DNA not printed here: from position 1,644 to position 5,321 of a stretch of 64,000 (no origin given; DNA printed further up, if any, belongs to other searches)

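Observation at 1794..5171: Single-polypeptide PLD(HKD)-SNF2 helicase with an extra ~300-aa C-terminal domain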

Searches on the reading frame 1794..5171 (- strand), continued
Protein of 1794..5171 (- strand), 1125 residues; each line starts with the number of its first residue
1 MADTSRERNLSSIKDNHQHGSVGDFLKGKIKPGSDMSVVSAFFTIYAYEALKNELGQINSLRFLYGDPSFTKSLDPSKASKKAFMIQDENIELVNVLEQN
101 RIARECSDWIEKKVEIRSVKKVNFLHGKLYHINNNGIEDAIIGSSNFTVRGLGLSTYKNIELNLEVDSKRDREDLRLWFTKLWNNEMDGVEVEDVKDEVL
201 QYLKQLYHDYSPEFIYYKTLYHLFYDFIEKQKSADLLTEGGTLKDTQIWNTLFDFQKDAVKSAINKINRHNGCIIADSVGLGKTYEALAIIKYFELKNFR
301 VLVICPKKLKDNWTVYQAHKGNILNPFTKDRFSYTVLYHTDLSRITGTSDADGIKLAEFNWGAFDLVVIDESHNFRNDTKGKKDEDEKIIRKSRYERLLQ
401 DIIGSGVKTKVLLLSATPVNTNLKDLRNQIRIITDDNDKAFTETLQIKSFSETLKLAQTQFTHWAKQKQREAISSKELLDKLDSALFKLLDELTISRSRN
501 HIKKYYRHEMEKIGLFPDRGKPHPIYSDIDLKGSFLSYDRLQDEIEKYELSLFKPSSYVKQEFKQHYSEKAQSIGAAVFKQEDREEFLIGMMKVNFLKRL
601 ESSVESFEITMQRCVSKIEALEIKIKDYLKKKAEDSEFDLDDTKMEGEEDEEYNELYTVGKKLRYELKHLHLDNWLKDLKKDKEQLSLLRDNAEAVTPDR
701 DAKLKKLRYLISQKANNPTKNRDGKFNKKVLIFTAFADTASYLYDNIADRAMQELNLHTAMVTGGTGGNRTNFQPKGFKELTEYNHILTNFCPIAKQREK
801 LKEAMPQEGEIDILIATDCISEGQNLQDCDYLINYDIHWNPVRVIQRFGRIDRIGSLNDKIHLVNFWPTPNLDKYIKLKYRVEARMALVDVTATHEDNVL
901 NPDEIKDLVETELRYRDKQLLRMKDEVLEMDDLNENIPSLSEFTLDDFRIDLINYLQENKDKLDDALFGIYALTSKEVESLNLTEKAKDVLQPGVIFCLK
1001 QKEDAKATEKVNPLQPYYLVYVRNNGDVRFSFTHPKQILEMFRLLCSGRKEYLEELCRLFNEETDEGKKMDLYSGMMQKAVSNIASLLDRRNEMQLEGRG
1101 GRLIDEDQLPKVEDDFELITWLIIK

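Call 16: search_protein_families(library=padloc, proteins=[L001:5690-9775:+], max_evalue=0.001)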
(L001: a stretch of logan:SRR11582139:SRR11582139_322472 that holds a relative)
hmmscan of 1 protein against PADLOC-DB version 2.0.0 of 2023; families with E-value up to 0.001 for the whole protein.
L001:5690-9775:+ (1361 aa): 29 families (the best 25 are shown)
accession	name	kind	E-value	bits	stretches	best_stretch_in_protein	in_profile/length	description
PDLC03601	REase_MTase_IIG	-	5.5e-55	184.7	5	423-501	333-411/1110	Type IIG restriction enzyme-methyltransferase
PDLC03628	REase_MTase_IIG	-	1.9e-40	136.9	2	957-1357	694-1094/1100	Type IIG restriction enzyme-methyltransferase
PDLC03612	REase_MTase_IIG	-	4.5e-35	119.2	3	1013-1162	805-943/1247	Type IIG restriction enzyme-methyltransferase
PDLC03596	REase_MTase_IIG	-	4.2e-31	105.8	2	841-1130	572-820/1148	Type IIG restriction enzyme-methyltransferase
PDLC03335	MTase_II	-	2.1e-24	84.2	1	963-1198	152-374/607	Type II methyltransferase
PDLC02643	DrmMI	-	1.1e-19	67.8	2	1012-1135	866-986/1347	DrmMI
PDLC03604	REase_MTase_IIG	-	8.1e-19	65.1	2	995-1326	514-842/1011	Type IIG restriction enzyme-methyltransferase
PDLC03348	MTase_II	-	2e-16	57.7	1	1015-1119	347-446/727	Type II methyltransferase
PDLC03629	REase_MTase_IIG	-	1.3e-14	51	1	993-1131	548-690/1182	Type IIG restriction enzyme-methyltransferase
PDLC02638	DrmMI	-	4.8e-12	42.8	1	769-963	595-766/935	DrmMI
PDLC03622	REase_MTase_IIG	-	1.7e-11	40.2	1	769-881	510-620/1524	Type IIG restriction enzyme-methyltransferase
PDLC02527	PglX|PglXI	-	9.7e-11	38.1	1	771-879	301-388/1332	PglX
PDLC03338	MTase_II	-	6e-10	36.5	1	1012-1148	243-369/604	Type II methyltransferase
PDLC03618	REase_MTase_IIG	-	7.4e-10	34.8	1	1012-1138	863-985/1429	Type IIG restriction enzyme-methyltransferase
PDLC03311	MTase_II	-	7.8e-09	32.7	1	1014-1138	101-217/464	Type II methyltransferase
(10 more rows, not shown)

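Call 22: find_encoding_contigs(protein=P0004, flank=10000, max_places=2)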
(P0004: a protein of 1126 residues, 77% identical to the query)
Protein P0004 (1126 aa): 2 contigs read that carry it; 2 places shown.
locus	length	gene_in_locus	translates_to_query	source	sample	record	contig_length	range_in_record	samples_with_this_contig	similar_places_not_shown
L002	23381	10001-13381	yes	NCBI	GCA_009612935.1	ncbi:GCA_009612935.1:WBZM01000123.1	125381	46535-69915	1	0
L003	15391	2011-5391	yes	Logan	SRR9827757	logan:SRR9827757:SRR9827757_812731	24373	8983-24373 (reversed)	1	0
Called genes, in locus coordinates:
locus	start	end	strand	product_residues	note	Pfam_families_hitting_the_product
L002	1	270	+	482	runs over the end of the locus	PF05787:PhoX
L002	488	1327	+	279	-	PF04405:ScdA_N, PF01814:Hemerythrin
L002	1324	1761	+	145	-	PF02082:Rrf2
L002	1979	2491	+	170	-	PF00034:Cytochrom_C, PF13442:Cytochrome_CBB3 (weak)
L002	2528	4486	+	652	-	PF18764:nos_propeller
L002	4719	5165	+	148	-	-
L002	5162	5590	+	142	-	PF05573:NosL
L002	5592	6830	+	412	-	PF07602:DUF1565 (faint), PF22842:Pel9A-like_beta_helix, PF13229:Beta_helix, PF05048:NosD, PF13229:Beta_helix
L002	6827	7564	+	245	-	PF02463:SMC_N (faint), PF13476:AAA_23 (weak), PF00005:ABC_tran, PF13304:AAA_21 (weak)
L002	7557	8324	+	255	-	PF12679:ABC2_membrane_2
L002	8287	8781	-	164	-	PF17293:Arm-DNA-bind_5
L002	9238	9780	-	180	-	-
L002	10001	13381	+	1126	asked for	PF00270:DEAD (faint), PF13091:PLDc_2, PF00176:SNF2-rel_dom, PF04851:ResIII (weak), PF00271:Helicase_C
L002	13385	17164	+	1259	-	PF14335:DUF4391 (weak), PF02384:N6_Mtase (faint), PF07669:Eco57I, PF12950:TaqI_C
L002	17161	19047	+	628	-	PF00005:ABC_tran (weak), PF02463:SMC_N, PF13175:AAA_15, PF13476:AAA_23, PF13555:AAA_29 (weak)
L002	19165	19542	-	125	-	-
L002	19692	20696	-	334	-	-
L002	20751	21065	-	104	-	-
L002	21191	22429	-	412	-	PF17293:Arm-DNA-bind_5, PF13102:Phage_int_SAM_5, PF00589:Phage_integrase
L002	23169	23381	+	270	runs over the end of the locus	-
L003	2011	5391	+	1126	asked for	PF00270:DEAD (faint), PF13091:PLDc_2, PF00176:SNF2-rel_dom, PF04851:ResIII (weak), PF00271:Helicase_C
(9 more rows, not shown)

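Call 23: find_encoding_contigs(protein=P0049, flank=10000, max_places=2)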
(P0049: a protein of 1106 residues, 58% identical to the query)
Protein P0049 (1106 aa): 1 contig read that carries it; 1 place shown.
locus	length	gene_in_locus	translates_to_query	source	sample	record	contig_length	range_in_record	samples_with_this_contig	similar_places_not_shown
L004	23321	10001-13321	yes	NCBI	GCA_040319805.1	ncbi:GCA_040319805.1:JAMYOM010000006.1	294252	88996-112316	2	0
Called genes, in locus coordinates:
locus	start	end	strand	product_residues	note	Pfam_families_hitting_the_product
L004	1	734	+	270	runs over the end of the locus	PF04962:KduI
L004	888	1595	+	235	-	PF13563:2_5_RNA_ligase2 (faint), PF06299:DUF1045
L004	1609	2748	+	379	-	PF01979:Amidohydro_1, PF07969:Amidohydro_3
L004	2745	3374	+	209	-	-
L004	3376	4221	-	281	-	PF01263:Aldose_epim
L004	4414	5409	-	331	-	PF02653:BPD_transp_2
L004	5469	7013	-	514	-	PF00005:ABC_tran, PF13304:AAA_21 (faint), PF00005:ABC_tran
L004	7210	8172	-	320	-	PF13407:Peripla_BP_4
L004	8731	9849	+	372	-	PF00356:LacI, PF00532:Peripla_BP_1, PF13407:Peripla_BP_4, PF13377:Peripla_BP_3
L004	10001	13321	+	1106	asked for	PF13091:PLDc_2, PF00176:SNF2-rel_dom, PF00270:DEAD (faint), PF04851:ResIII (weak), PF00271:Helicase_C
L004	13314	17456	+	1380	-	PF02384:N6_Mtase (faint), PF07669:Eco57I, PF12950:TaqI_C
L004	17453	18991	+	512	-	PF02463:SMC_N (faint), PF13175:AAA_15 (weak), PF13476:AAA_23, PF13304:AAA_21 (faint)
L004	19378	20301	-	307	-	PF06210:DUF1003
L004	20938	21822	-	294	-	PF00768:Peptidase_S11, PF13354:Beta-lactamase2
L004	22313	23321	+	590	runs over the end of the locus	-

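Call 24: find_encoding_contigs(protein=P0028, flank=10000, max_places=2)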
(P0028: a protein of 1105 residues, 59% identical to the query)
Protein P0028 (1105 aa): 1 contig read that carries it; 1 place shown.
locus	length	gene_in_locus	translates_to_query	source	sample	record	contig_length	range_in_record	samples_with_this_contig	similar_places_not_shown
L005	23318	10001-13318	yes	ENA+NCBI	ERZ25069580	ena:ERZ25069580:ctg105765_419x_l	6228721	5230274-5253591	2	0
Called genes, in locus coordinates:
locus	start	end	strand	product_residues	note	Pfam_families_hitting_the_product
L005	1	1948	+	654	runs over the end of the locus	PF20581:DUF6785, PF20580:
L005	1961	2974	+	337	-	PF01408:GFO_IDH_MocA, PF02894:GFO_IDH_MocA_C, PF22725:GFO_IDH_MocA_C3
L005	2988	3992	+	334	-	PF01408:GFO_IDH_MocA, PF22725:GFO_IDH_MocA_C3, PF02894:GFO_IDH_MocA_C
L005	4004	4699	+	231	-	PF00702:Hydrolase, PF13419:HAD_2, PF13242:Hydrolase_like (weak)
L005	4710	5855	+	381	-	PF04107:GCS2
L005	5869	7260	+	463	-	PF00884:Sulfatase, PF01663:Phosphodiest, PF02995:DUF229 (weak), PF16347:SGSH_C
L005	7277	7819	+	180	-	-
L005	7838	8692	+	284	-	PF01261:AP_endonuc_2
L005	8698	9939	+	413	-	PF00764:Arginosuc_synth, PF20979:Arginosuc_syn_C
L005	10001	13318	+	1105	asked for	PF13091:PLDc_2, PF00176:SNF2-rel_dom, PF00270:DEAD (faint), PF04851:ResIII (weak), PF00271:Helicase_C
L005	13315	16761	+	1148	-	PF14335:DUF4391 (faint), PF02384:N6_Mtase (faint), PF07669:Eco57I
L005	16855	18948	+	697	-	-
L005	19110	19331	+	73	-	-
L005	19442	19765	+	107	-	-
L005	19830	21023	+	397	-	PF02463:SMC_N, PF11398:DUF2813 (faint), PF13175:AAA_15, PF13476:AAA_23, PF13304:AAA_21, PF13175:AAA_15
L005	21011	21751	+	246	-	-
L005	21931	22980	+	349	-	PF00206:Lyase_1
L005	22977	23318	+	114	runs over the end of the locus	PF14698:ASL_C2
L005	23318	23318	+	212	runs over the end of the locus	-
